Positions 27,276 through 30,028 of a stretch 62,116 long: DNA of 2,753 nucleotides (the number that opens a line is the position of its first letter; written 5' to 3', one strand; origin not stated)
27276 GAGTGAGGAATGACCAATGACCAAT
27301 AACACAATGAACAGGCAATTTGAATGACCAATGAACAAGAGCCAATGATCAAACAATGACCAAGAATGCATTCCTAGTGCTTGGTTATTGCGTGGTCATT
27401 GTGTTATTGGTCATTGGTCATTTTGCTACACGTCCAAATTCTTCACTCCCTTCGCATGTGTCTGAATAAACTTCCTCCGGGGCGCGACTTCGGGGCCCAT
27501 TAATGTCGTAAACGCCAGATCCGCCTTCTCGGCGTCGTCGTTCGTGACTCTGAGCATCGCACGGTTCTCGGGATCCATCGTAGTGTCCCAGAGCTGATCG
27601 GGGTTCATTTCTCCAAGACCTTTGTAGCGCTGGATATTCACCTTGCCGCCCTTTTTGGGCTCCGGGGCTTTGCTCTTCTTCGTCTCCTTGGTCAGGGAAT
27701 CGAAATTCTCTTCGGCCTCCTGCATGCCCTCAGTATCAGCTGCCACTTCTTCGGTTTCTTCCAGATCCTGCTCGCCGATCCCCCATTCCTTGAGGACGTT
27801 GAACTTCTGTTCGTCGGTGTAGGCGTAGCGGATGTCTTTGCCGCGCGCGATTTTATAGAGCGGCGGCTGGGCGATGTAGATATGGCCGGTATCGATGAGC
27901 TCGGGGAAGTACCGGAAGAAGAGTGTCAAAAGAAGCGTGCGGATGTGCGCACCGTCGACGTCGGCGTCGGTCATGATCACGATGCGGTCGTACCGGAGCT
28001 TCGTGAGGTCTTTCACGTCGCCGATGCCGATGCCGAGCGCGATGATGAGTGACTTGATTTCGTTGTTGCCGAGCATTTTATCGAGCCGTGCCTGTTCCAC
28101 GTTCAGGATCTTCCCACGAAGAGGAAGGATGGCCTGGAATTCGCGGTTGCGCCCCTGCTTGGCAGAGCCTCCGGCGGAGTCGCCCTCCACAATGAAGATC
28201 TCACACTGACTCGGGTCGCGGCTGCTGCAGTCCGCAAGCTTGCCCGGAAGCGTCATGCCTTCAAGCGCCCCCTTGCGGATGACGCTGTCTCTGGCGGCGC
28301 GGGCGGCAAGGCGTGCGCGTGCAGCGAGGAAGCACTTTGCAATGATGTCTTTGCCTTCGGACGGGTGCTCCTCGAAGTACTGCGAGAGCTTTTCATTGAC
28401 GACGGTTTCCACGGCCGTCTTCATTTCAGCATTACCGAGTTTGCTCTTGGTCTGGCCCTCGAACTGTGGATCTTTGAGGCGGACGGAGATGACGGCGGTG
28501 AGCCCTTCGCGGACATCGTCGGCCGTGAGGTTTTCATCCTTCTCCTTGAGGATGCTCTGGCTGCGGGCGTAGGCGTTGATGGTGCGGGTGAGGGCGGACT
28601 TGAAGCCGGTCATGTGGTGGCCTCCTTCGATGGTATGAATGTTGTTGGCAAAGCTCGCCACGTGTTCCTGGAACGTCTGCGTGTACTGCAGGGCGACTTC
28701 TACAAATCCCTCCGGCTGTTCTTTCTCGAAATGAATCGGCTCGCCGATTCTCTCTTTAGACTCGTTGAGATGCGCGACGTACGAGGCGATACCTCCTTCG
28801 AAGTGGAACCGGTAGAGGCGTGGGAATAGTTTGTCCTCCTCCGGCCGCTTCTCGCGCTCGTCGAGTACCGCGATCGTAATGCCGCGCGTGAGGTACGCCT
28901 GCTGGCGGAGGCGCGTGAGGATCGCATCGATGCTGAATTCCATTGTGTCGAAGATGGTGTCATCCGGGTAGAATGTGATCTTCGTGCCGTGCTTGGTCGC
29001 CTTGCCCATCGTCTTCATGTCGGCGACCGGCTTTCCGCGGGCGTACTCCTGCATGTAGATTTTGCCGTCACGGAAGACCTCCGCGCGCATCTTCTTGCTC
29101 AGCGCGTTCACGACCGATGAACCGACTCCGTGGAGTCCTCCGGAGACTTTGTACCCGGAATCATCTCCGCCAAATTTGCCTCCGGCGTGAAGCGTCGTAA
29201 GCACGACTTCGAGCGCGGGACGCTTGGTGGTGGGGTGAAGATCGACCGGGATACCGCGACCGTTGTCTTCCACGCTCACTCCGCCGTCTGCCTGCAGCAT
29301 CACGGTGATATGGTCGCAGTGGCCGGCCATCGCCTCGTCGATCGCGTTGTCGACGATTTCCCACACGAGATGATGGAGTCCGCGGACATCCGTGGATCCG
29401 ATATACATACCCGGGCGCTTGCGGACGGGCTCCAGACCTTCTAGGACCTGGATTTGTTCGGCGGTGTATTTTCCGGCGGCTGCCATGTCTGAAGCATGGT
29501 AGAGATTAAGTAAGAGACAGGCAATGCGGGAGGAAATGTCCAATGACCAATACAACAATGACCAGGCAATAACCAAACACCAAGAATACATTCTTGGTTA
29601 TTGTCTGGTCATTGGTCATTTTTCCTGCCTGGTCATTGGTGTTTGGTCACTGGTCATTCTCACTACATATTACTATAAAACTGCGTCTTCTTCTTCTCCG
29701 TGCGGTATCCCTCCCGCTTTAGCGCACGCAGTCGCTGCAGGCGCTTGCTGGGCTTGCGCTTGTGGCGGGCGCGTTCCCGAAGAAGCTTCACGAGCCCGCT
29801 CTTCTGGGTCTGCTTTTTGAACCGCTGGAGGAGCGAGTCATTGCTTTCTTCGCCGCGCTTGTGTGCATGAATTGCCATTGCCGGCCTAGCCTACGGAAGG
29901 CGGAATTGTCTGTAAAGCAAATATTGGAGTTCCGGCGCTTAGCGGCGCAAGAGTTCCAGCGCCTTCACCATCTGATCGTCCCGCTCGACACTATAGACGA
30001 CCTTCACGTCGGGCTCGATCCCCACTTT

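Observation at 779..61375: Nearly every intergenic spacer carries a long hairpin whose arms are degenerate tandem 7-nt words, forming recurring families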

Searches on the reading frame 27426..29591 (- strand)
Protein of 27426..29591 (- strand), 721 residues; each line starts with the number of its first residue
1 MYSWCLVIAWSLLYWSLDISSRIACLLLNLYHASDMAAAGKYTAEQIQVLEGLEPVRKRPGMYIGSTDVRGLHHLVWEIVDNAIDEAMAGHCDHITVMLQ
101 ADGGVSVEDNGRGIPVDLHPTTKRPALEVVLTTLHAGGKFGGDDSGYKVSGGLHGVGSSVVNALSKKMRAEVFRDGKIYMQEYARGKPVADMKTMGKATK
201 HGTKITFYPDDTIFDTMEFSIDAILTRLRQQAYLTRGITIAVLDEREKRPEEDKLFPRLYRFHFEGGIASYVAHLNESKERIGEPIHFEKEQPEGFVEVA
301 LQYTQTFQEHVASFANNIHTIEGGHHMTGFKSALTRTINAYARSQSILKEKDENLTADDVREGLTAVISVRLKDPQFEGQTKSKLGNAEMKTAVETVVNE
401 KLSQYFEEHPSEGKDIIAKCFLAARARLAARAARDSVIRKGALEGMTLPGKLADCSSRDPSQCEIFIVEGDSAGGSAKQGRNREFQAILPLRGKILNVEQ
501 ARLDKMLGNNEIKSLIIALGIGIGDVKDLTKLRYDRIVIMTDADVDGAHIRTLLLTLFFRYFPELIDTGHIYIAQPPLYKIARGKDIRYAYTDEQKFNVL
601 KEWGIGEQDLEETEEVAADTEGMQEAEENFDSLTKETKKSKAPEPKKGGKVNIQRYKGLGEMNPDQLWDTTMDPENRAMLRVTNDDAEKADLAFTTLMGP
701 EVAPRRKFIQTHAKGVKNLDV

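Call 9: find_related_loci(query=window:27426-29591:-, collection=genome_contigs, flank=10000)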
Query window:27426-29591:- (721 aa) in genome_contigs; peptide patterns used: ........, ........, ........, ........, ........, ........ (x = any residue, [..] = any of these).
600 stretches matched a pattern (row limit reached: there are more); 585 encode a relative of the query (tblastn E <= 1e-3); the best 80 are kept; 80 distinct loci.
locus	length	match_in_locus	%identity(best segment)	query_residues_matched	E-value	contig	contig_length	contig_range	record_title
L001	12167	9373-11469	97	23-721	0e+0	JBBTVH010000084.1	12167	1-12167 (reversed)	MAG: Patescibacteria group bacterium isolate H52-bin047_1 H52_bin047_1_000000000084, whole genome shotgun sequence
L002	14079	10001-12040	78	35-721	0e+0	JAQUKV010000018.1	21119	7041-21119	MAG: Candidatus Peribacteraceae bacterium isolate STD1_115 NODE_5569_length_21119_cov_9.626334_Sandtown_D1, whole genome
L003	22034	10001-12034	77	36-721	0e+0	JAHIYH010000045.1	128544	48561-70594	MAG: Patescibacteria group bacterium isolate Modern_marine.mb.105 Modern_marine.mb.105_k141_2363482, whole genome shotgu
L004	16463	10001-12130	75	12-721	0e+0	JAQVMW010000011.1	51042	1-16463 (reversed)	MAG: Candidatus Peribacteraceae bacterium isolate STF1_142 NODE_1253_length_51042_cov_5.081960_Sandtown_F1, whole genome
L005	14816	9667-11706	77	35-721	0e+0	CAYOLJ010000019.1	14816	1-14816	MAG TPA_asm: uncultured Candidatus Peribacteria bacterium isolate SRP178699_co1_637 genome assembly, contig: NODE_5253_l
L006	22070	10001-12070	76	29-721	0e+0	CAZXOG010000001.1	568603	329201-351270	MAG TPA_asm: uncultured Candidatus Peribacteria bacterium isolate binchicken_co115_80 genome assembly, contig: NODE_7_le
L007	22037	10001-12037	76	42-721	0e+0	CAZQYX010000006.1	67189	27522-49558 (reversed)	MAG TPA_asm: uncultured Candidatus Peribacteria bacterium isolate ERP113451_co3_227 genome assembly, contig: NODE_171_le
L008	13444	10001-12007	75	35-721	0e+0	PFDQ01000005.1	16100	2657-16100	MAG: Candidatus Peregrinibacteria bacterium CG10_big_fil_rev_8_21_14_0_10_42_8 CG10_8_21_14_0.10_scaffold_3345_c, whole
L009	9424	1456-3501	75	42-721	0e+0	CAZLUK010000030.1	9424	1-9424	MAG TPA_asm: uncultured Candidatus Peribacteria bacterium isolate binchicken_co203_97 genome assembly, contig: k141_1170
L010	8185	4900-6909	75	42-721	0e+0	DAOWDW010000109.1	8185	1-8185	MAG TPA_asm: Candidatus Peregrinibacteria bacterium isolate CSMAG_1923 CSMAG_1923_k141_2549373_length_8185_cov_7.0000, w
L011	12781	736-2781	72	38-721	0e+0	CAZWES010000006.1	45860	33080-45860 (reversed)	MAG TPA_asm: uncultured Candidatus Peribacteria bacterium isolate SRP077602_co2_388 genome assembly, contig: NODE_1208_l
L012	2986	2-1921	75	91-721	0e+0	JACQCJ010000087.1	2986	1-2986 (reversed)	MAG: Candidatus Peregrinibacteria bacterium isolate NC_groundwater_965_Pr1_S-0.2um_56_77 Montesol18-Sp2_coassembly_scaff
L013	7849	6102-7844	77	22-605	0e+0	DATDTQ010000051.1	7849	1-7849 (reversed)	MAG TPA_asm: Candidatus Peribacteraceae bacterium isolate SMAG_U8035 k141_2221140, whole genome shotgun sequence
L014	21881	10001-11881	66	42-721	0e+0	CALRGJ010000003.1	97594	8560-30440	MAG: Candidatus Peribacteria bacterium isolate ZH-bin-154 genome assembly, contig: ZH-15May19-c236, whole genome shotgun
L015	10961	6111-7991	65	42-721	0e+0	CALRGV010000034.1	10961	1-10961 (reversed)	MAG: Candidatus Peribacteria bacterium isolate TH-Jun18-111 genome assembly, contig: TH-Jun18-C13422, whole genome shotg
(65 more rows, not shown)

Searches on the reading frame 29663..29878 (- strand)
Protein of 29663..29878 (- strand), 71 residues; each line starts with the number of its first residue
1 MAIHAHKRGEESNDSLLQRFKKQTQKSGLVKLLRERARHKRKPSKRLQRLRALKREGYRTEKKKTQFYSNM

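Call 37: find_encoding_contigs(protein=window:29663-29878:-, flank=10000, max_places=10)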
Protein window:29663-29878:- (71 aa): 23 contigs read that carry it; 10 places shown.
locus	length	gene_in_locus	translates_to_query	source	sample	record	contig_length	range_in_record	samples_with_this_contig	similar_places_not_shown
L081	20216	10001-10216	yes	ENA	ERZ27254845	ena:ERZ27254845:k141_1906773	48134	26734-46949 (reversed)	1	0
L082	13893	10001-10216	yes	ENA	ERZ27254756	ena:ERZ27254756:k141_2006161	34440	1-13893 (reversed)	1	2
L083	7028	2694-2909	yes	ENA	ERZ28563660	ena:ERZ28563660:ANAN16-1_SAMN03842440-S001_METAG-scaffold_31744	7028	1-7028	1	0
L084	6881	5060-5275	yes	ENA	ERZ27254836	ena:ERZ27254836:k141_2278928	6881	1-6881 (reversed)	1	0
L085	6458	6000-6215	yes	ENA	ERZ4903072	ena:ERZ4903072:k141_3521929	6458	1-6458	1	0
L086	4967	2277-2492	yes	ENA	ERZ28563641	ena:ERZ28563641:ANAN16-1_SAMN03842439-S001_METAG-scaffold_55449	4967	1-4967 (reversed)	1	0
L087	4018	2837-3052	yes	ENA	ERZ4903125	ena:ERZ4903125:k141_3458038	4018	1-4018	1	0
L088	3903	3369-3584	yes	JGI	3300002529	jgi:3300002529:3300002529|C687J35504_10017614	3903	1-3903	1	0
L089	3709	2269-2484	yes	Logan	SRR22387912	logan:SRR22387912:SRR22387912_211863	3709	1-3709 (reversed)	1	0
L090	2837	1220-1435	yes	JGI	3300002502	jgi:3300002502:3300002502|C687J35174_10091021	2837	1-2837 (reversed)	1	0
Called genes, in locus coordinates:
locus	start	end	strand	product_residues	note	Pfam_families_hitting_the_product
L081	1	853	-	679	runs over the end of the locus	?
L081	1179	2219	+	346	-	PF13090:PP_kinase_C (faint), PF13091:PLDc_2, PF00614:PLDc (faint), PF13091:PLDc_2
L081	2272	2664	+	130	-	PF00072:Response_reg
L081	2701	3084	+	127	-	PF00072:Response_reg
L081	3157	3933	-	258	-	PF00889:EF_TS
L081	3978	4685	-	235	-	PF00318:Ribosomal_S2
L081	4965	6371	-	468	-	PF28494:GlyRS_ins_1 (faint), PF00587:tRNA-synt_2b, PF03129:HGTP_anticodon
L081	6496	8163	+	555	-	PF13367:PrsW-protease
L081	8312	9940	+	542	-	PF00595:PDZ (weak), PF13180:PDZ_2, PF17820:PDZ_6, PF03572:Peptidase_S41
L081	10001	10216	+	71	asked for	PF01165:Ribosomal_S21 (faint)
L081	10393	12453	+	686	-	PF02518:HATPase_c, PF00204:DNA_gyraseB, PF01751:Toprim, PF00986:DNA_gyraseB_C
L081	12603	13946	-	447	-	PF13393:tRNA-synt_His, PF00587:tRNA-synt_2b, PF03129:HGTP_anticodon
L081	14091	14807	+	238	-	-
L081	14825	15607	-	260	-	-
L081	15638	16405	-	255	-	-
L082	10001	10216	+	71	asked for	PF01165:Ribosomal_S21 (faint)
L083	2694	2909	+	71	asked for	PF01165:Ribosomal_S21 (faint)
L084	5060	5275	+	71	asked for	PF01165:Ribosomal_S21 (faint)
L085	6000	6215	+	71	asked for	PF01165:Ribosomal_S21 (faint)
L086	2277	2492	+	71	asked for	PF01165:Ribosomal_S21 (faint)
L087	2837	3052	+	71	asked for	PF01165:Ribosomal_S21 (faint)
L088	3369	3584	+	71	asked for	PF01165:Ribosomal_S21 (faint)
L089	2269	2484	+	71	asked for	PF01165:Ribosomal_S21 (faint)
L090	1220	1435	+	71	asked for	PF01165:Ribosomal_S21 (faint)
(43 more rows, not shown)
